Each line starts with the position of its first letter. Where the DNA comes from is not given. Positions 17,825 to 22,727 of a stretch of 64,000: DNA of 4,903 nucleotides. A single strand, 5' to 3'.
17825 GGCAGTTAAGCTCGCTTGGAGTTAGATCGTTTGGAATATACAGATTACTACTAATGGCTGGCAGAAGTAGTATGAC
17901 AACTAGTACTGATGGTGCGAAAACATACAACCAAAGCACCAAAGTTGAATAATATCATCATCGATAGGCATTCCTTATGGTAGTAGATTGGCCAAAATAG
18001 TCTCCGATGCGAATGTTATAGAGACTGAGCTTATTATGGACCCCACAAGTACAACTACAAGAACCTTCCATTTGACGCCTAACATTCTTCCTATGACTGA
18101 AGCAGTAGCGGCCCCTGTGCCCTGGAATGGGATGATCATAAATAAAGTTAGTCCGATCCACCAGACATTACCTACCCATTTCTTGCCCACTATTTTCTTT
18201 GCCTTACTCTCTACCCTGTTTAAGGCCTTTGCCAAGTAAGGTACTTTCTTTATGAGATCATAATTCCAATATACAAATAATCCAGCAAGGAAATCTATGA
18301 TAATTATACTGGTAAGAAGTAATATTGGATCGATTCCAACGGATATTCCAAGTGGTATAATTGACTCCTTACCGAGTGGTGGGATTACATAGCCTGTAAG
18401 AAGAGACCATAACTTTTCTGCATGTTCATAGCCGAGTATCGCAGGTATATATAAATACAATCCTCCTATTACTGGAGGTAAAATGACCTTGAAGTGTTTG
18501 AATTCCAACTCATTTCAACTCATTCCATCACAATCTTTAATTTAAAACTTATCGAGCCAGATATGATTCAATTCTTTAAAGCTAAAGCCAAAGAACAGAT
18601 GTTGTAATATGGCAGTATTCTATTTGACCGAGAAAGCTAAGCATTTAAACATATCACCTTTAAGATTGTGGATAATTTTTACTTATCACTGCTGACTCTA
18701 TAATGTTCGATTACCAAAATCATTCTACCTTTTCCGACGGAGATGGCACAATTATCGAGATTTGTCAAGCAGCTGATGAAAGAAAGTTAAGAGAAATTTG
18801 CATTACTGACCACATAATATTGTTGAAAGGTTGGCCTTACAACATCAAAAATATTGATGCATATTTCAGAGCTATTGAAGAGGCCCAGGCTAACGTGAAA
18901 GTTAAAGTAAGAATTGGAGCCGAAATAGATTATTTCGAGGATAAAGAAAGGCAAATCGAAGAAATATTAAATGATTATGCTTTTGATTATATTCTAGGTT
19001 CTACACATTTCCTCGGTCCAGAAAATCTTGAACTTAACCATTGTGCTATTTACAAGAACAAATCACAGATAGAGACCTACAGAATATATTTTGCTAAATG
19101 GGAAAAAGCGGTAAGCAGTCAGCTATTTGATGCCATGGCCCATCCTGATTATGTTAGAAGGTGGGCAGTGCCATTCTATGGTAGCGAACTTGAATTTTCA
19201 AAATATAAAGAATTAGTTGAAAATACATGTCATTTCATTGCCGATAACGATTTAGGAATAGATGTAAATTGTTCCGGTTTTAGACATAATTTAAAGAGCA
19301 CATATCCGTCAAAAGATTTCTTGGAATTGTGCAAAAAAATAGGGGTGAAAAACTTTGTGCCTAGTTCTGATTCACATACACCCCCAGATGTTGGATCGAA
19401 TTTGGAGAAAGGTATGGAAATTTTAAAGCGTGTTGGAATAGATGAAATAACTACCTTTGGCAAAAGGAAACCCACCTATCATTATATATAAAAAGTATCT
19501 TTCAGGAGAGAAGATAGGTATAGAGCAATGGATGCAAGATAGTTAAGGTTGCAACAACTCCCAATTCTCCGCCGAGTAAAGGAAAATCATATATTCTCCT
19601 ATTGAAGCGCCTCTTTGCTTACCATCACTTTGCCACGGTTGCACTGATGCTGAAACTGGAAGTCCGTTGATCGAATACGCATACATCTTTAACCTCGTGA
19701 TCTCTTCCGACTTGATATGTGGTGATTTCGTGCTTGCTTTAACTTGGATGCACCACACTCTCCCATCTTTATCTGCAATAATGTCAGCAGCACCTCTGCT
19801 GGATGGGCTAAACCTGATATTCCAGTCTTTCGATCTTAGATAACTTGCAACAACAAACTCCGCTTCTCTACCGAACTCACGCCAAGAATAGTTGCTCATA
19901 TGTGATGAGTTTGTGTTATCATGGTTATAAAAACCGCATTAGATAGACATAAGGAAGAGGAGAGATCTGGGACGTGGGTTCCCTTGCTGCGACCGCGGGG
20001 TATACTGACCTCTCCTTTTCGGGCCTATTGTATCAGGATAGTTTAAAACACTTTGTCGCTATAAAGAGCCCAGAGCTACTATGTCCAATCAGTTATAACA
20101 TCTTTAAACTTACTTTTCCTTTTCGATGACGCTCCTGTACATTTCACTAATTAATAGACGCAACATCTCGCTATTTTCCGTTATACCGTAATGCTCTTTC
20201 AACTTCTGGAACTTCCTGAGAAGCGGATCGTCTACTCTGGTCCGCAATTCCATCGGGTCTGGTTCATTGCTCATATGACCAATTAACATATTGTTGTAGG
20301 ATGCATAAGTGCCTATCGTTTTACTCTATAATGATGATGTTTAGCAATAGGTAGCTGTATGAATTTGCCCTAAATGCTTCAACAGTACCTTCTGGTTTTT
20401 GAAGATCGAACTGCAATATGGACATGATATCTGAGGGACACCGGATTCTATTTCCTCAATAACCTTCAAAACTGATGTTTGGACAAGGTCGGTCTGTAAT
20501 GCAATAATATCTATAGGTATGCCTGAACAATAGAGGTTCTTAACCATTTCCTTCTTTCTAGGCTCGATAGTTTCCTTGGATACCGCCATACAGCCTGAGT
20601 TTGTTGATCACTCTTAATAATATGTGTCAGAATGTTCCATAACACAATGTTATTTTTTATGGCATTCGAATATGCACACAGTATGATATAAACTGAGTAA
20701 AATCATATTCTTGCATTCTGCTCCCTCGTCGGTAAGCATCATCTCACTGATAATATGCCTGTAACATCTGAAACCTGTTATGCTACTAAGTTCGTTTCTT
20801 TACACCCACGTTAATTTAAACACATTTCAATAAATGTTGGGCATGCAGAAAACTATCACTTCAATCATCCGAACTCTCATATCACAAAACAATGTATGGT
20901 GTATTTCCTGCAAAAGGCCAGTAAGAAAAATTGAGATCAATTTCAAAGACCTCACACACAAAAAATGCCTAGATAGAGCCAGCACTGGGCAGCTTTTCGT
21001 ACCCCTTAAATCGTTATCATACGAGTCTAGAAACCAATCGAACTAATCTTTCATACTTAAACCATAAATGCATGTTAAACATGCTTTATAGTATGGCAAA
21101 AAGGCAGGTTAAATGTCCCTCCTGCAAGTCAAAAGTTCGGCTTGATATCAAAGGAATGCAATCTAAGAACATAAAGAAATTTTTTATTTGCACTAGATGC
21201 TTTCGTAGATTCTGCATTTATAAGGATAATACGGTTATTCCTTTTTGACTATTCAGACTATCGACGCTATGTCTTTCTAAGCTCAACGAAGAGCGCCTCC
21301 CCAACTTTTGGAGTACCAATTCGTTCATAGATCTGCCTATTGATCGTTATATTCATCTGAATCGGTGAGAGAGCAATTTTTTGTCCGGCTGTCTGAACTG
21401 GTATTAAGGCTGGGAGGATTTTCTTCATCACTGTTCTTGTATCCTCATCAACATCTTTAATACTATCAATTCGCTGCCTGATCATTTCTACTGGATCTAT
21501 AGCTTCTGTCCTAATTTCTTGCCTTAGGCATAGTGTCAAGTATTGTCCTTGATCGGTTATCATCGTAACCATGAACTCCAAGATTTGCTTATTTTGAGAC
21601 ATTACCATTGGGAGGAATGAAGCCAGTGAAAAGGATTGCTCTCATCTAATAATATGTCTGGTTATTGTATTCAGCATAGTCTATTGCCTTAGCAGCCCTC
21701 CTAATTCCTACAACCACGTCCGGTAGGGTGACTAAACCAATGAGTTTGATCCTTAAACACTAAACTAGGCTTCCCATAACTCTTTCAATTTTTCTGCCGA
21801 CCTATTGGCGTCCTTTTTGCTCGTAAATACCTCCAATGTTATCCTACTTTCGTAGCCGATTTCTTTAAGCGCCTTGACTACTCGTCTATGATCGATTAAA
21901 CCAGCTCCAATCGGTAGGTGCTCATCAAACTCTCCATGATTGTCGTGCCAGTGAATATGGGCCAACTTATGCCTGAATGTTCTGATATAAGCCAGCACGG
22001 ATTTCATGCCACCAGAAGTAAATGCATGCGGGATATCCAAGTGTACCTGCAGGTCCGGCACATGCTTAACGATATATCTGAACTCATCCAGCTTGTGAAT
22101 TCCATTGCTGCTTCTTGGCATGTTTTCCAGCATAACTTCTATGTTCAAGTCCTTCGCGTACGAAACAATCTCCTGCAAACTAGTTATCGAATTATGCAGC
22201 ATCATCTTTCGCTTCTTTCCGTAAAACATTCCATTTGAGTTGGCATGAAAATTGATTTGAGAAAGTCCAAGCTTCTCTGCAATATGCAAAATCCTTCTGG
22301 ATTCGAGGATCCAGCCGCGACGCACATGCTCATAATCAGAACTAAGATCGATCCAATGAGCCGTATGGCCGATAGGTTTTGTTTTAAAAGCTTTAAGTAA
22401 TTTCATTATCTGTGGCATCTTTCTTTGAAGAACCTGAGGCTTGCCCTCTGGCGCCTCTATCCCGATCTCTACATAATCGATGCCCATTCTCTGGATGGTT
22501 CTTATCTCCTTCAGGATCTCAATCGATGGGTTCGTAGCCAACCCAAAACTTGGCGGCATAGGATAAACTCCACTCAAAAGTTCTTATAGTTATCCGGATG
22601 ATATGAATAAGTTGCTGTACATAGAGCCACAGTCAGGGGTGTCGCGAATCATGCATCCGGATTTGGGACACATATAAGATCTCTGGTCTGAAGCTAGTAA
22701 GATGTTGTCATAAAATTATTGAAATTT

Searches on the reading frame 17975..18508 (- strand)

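Call 40: search_protein_families(library=pfam, proteins=[window:17975-18508:-], max_evalue=0.001)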
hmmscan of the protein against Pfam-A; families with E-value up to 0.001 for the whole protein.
window:17975-18508:- (177 aa): 1 family
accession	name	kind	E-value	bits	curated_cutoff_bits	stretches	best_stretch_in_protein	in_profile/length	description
PF06695.16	Sm_multidrug_ex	-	3.1e-15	57.2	30.7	1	51-161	6-119/121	Putative small multi-drug export protein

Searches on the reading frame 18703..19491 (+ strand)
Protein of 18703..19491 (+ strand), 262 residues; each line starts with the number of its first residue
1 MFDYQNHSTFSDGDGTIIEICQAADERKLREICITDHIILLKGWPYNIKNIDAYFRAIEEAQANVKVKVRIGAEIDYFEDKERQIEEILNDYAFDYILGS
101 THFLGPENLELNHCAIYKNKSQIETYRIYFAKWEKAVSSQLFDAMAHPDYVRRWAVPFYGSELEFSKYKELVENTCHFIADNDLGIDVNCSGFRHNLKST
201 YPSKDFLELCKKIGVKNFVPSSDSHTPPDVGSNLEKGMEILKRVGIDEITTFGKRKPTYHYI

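Call 40: search_protein_families(library=pfam, proteins=[window:18703-19491:+], max_evalue=0.001)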
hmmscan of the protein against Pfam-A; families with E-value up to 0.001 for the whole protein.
window:18703-19491:+ (262 aa): 1 family
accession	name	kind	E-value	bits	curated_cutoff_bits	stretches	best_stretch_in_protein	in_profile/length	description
PF02811.25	PHP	-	1.2e-24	88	26.4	1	3-189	1-162/164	PHP domain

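Call 47: search_protein_families(library=ncbifam, proteins=[window:18703-19491:+], max_evalue=0.001)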
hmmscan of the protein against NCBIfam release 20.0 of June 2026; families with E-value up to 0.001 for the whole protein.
window:18703-19491:+ (262 aa): 10 families
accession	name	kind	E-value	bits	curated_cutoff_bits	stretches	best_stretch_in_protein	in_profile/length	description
NF005596.0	PRK07328.1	subfamily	1.5e-52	178.6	202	1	1-258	3-264/269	histidinol-phosphatase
TIGR01856.1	hisJ_fam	subfamily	1.8e-34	119.6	90.2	1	3-236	2-249/252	histidinol-phosphatase HisJ family protein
NF005235.0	PRK06740.1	equivalog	6.6e-32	111.3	442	1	49-259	119-328/335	histidinol phosphate phosphatase domain-containing protein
NF004086.0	PRK05588.1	equivalog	4.1e-29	102.4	321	1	1-259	1-253/255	histidinol phosphate phosphatase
NF005597.0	PRK07329.1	equivalog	3.3e-20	72.7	303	1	31-256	30-252/257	hypothetical protein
NF005996.1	PRK08123.1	equivalog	2.5e-18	66.3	133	1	14-235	15-259/262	histidinol-phosphatase HisJ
NF006251.0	PRK08392.1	equivalog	4.8e-14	52.4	212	1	1-104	1-97/216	hypothetical protein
NF006702.0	PRK09248.1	domain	2.7e-07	30.3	264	0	177-248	147-217/246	PHP domain-containing protein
NF006375.0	PRK08609.1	equivalog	9.1e-05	21.2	426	1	4-102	339-438/571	DNA polymerase/3'-5' exonuclease PolX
NF004981.0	PRK06361.1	equivalog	0.00012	21.5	117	1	1-77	1-73/217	histidinol phosphate phosphatase domain-containing protein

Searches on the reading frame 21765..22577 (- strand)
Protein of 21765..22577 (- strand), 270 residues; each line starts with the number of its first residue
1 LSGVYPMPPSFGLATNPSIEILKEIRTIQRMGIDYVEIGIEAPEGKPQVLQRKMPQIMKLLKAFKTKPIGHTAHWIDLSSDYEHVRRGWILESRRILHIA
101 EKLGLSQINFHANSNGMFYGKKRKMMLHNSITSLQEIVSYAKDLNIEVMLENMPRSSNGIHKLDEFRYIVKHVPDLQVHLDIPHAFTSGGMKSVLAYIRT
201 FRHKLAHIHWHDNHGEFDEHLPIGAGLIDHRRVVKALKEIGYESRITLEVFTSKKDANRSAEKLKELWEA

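Call 40: search_protein_families(library=pfam, proteins=[window:21765-22577:-], max_evalue=0.001)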
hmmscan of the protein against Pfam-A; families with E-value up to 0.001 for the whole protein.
window:21765-22577:- (270 aa): 1 family
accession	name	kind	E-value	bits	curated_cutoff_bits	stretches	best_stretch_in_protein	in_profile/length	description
PF01261.30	AP_endonuc_2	-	9.6e-35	120.9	31.1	1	26-266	2-248/249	Xylose isomerase-like TIM barrel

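Call 47: search_protein_families(library=ncbifam, proteins=[window:21765-22577:-], max_evalue=0.001)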
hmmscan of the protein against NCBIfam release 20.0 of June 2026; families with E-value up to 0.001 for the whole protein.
window:21765-22577:- (270 aa): 9 families
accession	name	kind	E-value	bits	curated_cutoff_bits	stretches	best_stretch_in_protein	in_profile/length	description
NF007360.0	PRK09856.1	equivalog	6.7e-16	58.6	305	1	23-254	17-252/276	fructoselysine 3-epimerase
NF051856.1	PsicseEpim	equivalog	2.9e-12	47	300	1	21-253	18-248/287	D-psicose 3-epimerase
NF009688.0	PRK13209.1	subfamily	4e-11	42.4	317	1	20-261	22-263/286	L-ribulose-5-phosphate 3-epimerase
NF041099.2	keto_glucon_epim_IolO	equivalog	1e-10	41.4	300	1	21-263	23-259/269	5-keto-L-gluconate epimerase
NF009689.0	PRK13210.1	subfamily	2.2e-10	40.2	200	1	22-259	20-265/286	L-ribulose-5-phosphate 3-epimerase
TIGR00542.1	hxl6Piso_put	equivalog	4.3e-10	39.4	272.15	1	25-258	22-257/279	L-ribulose-5-phosphate 3-epimerase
NF041277.1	coba_remo_CbiR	equivalog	2.5e-09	37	105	1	59-264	50-247/249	cobamide remodeling phosphodiesterase CbiR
TIGR00587.1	nfo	subfamily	2.4e-08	33.6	129.65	1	69-191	67-188/279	deoxyribonuclease IV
TIGR03234.1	OH-pyruv-isom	equivalog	9.2e-05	21.9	353.45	1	129-254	120-244/254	hydroxypyruvate isomerase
